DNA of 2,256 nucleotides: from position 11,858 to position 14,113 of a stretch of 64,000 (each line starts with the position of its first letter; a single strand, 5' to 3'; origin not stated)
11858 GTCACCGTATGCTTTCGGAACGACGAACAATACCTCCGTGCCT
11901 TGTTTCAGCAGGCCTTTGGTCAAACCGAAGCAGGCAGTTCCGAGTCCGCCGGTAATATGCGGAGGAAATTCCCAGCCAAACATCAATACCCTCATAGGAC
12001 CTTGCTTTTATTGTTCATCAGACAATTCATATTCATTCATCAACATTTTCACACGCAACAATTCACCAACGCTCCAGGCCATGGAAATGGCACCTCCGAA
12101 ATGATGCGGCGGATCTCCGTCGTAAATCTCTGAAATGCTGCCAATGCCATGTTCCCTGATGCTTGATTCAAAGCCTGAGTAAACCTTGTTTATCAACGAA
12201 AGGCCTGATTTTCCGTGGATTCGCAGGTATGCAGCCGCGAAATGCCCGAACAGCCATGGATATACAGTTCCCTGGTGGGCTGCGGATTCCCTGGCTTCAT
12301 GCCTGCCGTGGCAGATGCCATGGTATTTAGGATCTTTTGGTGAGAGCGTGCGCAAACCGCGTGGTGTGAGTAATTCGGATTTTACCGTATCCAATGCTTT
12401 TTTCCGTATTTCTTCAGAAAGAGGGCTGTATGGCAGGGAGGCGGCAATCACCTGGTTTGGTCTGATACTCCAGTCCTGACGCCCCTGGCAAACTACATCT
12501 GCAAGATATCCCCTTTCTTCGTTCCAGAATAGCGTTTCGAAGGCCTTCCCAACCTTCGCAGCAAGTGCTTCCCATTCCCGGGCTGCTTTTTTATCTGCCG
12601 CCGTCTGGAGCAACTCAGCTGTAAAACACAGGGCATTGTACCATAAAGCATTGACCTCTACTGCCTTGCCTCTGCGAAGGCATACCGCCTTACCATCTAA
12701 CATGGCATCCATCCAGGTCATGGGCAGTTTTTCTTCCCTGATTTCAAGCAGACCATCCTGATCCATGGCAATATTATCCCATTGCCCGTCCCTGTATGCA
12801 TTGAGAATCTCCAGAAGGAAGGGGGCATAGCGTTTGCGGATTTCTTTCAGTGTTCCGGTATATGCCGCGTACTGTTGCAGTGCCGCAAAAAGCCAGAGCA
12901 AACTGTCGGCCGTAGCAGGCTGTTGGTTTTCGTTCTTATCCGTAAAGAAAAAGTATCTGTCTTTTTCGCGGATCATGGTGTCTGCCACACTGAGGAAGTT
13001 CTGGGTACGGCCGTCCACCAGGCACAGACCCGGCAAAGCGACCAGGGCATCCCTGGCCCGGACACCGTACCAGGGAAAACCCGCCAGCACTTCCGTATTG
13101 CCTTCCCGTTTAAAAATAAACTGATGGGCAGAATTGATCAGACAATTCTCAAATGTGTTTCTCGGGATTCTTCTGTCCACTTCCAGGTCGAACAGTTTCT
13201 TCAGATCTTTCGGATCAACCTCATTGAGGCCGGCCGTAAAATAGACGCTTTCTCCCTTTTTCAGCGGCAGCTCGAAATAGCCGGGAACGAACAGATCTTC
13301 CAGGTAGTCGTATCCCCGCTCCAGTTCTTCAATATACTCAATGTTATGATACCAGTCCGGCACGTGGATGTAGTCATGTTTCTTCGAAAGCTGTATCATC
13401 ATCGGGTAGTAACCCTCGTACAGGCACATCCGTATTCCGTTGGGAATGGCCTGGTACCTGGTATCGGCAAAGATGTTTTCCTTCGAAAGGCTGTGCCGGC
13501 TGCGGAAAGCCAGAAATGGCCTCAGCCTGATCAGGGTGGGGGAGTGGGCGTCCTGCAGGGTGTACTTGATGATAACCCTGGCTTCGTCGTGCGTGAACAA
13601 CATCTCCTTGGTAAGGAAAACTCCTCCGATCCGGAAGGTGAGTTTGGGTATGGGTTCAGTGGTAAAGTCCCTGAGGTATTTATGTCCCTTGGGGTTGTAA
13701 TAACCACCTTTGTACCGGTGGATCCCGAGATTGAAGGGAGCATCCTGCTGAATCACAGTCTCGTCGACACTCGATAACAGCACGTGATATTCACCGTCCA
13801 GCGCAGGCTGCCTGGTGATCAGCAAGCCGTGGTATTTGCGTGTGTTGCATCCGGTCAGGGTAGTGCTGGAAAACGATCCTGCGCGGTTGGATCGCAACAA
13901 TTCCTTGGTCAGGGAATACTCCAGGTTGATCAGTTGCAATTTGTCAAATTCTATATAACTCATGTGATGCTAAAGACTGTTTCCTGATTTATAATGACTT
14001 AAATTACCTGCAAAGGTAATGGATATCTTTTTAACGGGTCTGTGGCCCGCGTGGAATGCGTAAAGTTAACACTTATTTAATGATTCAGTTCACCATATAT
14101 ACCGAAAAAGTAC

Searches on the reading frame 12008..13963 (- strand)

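Call 73: search_protein_families(library=pfam, proteins=[window:12008-13963:-], max_evalue=1e-8)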
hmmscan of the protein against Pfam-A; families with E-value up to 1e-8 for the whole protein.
window:12008-13963:- (651 aa): 2 families
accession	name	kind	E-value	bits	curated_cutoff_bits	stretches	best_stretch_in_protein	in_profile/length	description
PF06202.20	GDE_C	-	6.1e-85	285.8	21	1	278-637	2-367/367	Amylo-alpha-1,6-glucosidase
PF12439.13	GDE_N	-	6.4e-76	255.1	27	1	20-241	1-219/219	Glycogen debranching enzyme N terminal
